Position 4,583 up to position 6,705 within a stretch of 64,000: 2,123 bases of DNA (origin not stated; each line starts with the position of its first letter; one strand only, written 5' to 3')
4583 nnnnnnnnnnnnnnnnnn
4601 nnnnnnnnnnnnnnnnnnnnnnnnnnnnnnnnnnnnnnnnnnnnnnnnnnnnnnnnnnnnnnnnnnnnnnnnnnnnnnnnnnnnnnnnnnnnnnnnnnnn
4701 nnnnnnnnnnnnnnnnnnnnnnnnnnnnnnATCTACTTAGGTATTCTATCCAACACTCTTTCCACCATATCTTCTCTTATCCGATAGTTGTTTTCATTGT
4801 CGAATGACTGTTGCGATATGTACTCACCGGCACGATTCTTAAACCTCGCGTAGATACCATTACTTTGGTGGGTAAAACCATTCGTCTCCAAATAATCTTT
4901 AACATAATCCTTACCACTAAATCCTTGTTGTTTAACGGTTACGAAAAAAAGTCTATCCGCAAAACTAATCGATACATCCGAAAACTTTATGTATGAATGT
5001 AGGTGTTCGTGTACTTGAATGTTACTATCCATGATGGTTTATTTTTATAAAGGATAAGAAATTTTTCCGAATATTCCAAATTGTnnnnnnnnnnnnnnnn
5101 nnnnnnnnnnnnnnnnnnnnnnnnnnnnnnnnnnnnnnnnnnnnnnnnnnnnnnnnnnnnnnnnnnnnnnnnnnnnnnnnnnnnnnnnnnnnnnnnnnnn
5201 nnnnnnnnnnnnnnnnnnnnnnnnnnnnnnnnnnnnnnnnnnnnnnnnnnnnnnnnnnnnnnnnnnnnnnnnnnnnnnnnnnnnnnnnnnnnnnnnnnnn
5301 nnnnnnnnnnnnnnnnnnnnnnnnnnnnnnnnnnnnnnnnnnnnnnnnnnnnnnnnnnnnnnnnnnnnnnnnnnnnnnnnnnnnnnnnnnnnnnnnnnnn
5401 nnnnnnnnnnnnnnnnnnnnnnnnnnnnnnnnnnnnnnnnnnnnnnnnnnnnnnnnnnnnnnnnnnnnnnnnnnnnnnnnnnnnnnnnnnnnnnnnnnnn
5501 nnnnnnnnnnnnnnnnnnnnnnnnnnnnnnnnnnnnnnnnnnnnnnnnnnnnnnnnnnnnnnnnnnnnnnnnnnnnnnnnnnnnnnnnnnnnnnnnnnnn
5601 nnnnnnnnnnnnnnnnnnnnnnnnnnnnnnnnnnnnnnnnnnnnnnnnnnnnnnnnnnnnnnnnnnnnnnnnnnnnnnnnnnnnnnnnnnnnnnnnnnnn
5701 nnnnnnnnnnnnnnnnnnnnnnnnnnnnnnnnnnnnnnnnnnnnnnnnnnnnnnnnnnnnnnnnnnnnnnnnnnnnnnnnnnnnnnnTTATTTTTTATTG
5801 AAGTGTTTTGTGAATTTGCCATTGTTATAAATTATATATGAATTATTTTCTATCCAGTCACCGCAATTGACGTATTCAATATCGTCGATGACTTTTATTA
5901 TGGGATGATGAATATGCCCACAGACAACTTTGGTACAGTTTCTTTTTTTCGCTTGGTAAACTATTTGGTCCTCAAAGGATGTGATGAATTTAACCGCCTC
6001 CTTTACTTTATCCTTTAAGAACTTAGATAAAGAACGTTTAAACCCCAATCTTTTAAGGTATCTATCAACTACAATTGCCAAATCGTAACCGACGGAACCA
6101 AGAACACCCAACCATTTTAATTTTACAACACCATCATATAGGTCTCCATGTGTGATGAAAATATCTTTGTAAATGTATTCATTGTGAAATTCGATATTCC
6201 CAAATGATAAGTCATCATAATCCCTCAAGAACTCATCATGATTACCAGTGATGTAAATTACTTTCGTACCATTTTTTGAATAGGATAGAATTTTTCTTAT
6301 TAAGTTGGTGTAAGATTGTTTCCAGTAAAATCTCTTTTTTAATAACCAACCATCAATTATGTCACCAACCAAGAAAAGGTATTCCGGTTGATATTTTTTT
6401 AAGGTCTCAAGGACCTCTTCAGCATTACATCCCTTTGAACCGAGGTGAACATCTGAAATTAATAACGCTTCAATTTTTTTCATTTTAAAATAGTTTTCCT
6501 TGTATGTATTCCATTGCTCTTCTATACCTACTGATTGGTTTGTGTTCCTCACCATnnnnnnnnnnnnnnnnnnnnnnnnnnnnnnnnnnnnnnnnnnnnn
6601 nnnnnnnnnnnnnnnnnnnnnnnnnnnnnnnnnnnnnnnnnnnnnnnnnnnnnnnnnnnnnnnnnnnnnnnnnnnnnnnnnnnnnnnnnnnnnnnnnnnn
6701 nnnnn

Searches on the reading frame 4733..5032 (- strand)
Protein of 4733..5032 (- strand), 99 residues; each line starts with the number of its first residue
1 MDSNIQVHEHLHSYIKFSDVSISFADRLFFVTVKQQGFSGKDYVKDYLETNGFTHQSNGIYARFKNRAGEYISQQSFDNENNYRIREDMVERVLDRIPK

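Call 9: search_protein_families(library=phrogs, proteins=[window:4733-5032:-], max_evalue=0.01)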
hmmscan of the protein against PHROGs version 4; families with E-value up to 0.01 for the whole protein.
window:4733-5032:- (99 aa): 1 family
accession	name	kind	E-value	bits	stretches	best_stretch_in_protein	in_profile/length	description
phrog_28011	-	unknown function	0.0056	16.9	1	19-69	124-174/279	-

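Call 10: search_protein_families(library=pfam, proteins=[window:4733-5032:-], max_evalue=0.01)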
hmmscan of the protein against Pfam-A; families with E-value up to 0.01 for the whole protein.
window:4733-5032:- (99 aa): 0 families

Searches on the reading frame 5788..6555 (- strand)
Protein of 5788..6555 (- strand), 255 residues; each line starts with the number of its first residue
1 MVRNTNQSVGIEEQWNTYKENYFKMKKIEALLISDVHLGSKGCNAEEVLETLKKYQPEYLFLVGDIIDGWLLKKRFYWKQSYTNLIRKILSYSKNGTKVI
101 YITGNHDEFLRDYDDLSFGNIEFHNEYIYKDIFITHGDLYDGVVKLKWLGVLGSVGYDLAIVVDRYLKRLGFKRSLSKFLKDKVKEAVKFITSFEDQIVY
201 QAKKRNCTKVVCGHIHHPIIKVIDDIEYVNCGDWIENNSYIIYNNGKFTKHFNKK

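Call 53: find_related_loci(query=window:5788-6555:-, collection=viral_contigs, flank=10000)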
Query window:5788-6555:- (255 aa) in viral_contigs; peptide patterns used: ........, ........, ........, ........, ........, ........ (x = any residue, [..] = any of these).
144 stretches matched a pattern; 142 encode a relative of the query (tblastn E <= 1e-3); the best 80 are kept; 80 distinct loci.
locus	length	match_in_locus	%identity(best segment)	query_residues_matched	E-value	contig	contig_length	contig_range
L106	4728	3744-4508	98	1-255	5e-171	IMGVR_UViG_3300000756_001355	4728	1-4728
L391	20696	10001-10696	76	23-254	5e-121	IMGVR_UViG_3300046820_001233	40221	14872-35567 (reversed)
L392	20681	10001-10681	77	23-249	3e-116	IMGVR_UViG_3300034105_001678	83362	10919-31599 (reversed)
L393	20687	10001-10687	75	23-251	3e-116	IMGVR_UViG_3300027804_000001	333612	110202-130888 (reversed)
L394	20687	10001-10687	75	23-251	3e-116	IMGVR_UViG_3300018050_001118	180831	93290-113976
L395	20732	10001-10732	73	10-249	1e-115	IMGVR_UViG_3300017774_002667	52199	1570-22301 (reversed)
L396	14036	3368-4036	76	27-249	5e-115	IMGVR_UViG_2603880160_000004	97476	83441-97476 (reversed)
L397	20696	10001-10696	74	17-248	1e-114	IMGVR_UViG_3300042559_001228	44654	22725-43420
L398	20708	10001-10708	71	6-249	9e-115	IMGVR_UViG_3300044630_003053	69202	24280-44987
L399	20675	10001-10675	79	27-251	1e-114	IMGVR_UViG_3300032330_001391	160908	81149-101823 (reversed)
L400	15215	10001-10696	74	17-248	1e-114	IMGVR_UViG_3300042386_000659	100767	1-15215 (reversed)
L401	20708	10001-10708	71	6-249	9e-115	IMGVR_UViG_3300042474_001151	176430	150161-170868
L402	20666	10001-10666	76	27-248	4e-114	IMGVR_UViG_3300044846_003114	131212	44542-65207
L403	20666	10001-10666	76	27-248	4e-114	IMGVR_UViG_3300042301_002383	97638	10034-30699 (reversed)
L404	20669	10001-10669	76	27-249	1e-113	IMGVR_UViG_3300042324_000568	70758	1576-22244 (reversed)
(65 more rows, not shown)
